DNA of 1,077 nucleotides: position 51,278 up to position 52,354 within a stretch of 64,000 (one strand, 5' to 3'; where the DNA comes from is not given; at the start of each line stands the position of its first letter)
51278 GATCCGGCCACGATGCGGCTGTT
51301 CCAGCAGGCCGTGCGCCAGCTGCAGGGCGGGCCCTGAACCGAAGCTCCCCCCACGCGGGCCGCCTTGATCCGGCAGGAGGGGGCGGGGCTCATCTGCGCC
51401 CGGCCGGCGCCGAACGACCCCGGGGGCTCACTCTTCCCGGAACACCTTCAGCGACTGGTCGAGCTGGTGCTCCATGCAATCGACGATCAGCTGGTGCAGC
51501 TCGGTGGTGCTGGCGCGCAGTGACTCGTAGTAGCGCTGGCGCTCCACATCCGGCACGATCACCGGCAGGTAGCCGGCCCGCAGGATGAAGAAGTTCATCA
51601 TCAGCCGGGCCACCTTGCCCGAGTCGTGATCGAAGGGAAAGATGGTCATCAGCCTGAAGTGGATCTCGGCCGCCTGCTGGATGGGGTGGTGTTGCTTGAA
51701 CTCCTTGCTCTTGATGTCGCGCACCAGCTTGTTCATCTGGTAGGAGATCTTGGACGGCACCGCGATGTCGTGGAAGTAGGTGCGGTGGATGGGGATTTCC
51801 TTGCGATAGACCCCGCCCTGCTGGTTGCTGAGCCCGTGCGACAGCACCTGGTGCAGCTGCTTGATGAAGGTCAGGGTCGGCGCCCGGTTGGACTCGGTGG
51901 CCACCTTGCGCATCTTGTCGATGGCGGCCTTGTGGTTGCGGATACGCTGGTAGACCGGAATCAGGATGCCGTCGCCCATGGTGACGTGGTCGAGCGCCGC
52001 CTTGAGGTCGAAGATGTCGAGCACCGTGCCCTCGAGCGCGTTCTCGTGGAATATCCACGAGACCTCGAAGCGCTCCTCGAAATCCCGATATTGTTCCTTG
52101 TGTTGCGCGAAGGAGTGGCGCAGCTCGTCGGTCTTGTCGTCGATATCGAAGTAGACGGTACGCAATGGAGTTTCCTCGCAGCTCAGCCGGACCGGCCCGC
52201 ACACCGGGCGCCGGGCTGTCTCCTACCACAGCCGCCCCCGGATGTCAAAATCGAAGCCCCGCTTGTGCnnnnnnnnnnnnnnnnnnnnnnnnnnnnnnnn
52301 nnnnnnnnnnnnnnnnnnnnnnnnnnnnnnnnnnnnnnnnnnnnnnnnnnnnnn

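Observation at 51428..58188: Five-gene minus-strand operon combining an ABC importer with a cytochrome c-bearing permease, an AAA+ ATPase and a degenerate Fic protein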

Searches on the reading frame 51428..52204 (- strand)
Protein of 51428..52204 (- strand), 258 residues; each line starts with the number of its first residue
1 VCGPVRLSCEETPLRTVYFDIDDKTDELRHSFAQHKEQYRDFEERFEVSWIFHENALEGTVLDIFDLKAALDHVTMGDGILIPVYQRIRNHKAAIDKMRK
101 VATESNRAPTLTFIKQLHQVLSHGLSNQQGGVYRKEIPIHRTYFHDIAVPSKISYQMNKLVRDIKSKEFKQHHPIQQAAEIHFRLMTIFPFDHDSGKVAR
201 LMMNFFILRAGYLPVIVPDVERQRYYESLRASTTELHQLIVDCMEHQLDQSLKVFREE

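Call 3: search_protein_families(library=pfam, proteins=[window:51428-52204:-], max_evalue=0.01)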
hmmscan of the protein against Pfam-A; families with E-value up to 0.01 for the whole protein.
window:51428-52204:- (258 aa): 1 family
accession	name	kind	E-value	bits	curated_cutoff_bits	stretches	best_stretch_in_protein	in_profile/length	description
PF02661.23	Fic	-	9.4e-13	49.3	24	1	110-206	3-92/93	Fic/DOC family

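Call 4: search_protein_families(library=ncbifam, proteins=[window:51428-52204:-], max_evalue=0.01)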
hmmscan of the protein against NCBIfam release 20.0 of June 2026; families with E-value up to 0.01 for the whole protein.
window:51428-52204:- (258 aa): 2 families
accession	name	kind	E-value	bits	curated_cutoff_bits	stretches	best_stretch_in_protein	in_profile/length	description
TIGR02613.1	mob_myst_B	hypoth_equivalog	1.4e-06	28.4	124.4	1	108-214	48-148/186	mobile mystery protein B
NF041381.1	XopAC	subfamily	0.00013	20.8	450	1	171-226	375-430/451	XopAC/AvrAC family type III secretion system effector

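Call 25: search_protein_families(library=padloc, proteins=[window:51428-52204:-], max_evalue=0.1)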
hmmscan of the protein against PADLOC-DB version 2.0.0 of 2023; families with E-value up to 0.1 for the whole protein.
window:51428-52204:- (258 aa): 7 families
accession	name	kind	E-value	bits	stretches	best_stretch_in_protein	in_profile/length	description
PDLC04836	PDC-S04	-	6.1e-20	69.4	1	48-248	27-228/244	-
PDLC04840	PDC-S04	-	5.3e-17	60.3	1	41-247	6-215/227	-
PDLC04837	PDC-S04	-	2.1e-14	51.3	1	31-249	10-225/234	-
PDLC03963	SoFic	-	1.2e-11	42.7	1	85-252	91-268/361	-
PDLC04839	PDC-S04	-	6.7e-09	33.7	1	148-248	95-202/205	-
PDLC04838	PDC-S04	-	1.2e-05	23.2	1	148-245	99-203/209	-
PDLC01340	Cas6e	-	0.0012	17.3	0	108-186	18-91/188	"CAS-I,CAS-II,CAS-III,CAS-IV,CAS-V,CAS-VI; crRNAmaturation"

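Call 43: search_solved_structures(query=A4, max_evalue=0.01, show_alignments=3)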
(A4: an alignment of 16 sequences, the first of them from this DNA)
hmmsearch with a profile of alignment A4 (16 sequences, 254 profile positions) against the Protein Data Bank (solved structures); distinct sequences matched with E-value up to 0.01: 20.
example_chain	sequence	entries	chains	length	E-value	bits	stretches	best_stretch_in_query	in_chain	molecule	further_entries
6i7h_A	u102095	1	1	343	1.3e-28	103.1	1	3-239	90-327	Adenosine monophosphate-protein transferase FICD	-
6i7i_A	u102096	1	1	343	1.4e-28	103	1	3-239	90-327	Adenosine monophosphate-protein transferase FICD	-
6i7g_A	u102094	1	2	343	3.9e-28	101.6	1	3-239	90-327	Adenosine monophosphate-protein transferase FICD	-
4u04_A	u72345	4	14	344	3.9e-28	101.6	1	3-239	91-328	Adenosine monophosphate-protein transferase FICD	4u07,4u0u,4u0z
4u0s_A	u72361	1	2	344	3.2e-27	98.6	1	3-239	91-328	Adenosine monophosphate-protein transferase FICD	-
9yz5_A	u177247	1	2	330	4.2e-27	98.2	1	3-238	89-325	Protein adenylyltransferase FICD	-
6i7j_A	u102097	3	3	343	4.5e-27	98.1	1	3-239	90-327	Adenosine monophosphate-protein transferase FICD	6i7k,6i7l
7b7z_A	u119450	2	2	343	1.5e-26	96.3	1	3-239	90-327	Protein adenylyltransferase FICD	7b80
6zmd_B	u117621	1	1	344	4.6e-26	94.8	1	3-239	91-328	Protein adenylyltransferase FICD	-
3cuc_A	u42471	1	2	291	1.6e-21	79.9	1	23-218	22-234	Protein of unknown function with a Fic domain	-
5jj6_A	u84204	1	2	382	2e-21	79.6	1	15-231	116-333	Adenosine monophosphate-protein transferase FICD homolog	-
5jj7_A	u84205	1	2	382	2e-20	76.3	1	15-231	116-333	Adenosine monophosphate-protein transferase FICD homolog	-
4x2e_A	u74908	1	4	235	1.3e-12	50.7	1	18-214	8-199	Fic family protein putative filamentation induced by cAMP protein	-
4x2c_A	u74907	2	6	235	1.5e-11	47.3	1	18-214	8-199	Fic family protein putative filamentation induced by cAMP protein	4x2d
4rgl_A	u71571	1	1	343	4.3e-06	29.3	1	105-223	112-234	Filamentation induced by cAMP protein Fic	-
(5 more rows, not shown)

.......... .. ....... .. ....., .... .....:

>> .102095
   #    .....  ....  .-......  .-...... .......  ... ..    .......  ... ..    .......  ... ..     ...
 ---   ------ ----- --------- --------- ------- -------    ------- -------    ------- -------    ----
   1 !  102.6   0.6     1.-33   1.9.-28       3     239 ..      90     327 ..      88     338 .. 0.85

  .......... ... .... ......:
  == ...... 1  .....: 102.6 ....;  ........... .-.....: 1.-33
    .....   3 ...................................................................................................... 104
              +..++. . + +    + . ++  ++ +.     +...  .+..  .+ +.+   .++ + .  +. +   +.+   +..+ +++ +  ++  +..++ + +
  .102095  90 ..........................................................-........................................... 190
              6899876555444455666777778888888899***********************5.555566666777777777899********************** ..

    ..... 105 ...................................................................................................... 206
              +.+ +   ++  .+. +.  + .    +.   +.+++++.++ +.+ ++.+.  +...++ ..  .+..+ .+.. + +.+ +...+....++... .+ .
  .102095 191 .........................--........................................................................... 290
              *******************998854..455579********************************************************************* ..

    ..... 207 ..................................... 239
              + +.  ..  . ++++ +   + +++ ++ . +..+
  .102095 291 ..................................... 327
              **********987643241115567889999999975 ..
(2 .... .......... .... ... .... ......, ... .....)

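Call 74: find_related_loci(query=A4, collection=metagenome_contigs, flank=4000)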
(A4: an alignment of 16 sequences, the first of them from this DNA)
Query A4 (245 aa) in metagenome_contigs; peptide patterns used: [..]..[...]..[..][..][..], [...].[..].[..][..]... (x = any residue, [..] = any of these).
600 stretches matched a pattern (row limit reached: there are more); 538 encode a relative of the query (tblastn E <= 1e-3); the best 80 are kept; 80 distinct loci.
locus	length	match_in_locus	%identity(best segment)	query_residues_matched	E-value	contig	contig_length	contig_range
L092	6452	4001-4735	69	1-245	5e-120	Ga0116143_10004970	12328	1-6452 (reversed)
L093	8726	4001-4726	64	1-242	2e-110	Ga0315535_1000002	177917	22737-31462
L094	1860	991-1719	49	2-244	3e-87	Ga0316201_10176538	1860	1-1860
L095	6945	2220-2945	43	1-242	3e-66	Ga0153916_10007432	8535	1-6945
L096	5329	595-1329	42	1-244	2e-66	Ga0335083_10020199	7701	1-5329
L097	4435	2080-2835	44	1-245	2e-66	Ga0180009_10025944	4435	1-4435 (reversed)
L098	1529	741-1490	45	1-244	8e-69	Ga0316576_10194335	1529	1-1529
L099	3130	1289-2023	42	1-244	1e-65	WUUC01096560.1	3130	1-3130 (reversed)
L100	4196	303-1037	42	1-244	2e-65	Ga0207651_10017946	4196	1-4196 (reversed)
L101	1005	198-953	45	1-244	1e-70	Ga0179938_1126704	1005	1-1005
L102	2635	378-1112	42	1-244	7e-66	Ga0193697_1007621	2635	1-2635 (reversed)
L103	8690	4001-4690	45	17-245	2e-65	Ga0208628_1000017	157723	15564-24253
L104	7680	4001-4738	42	1-244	2e-65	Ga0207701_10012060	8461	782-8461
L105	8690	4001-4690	45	17-245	4e-65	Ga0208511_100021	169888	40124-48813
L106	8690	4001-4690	45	17-245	4e-65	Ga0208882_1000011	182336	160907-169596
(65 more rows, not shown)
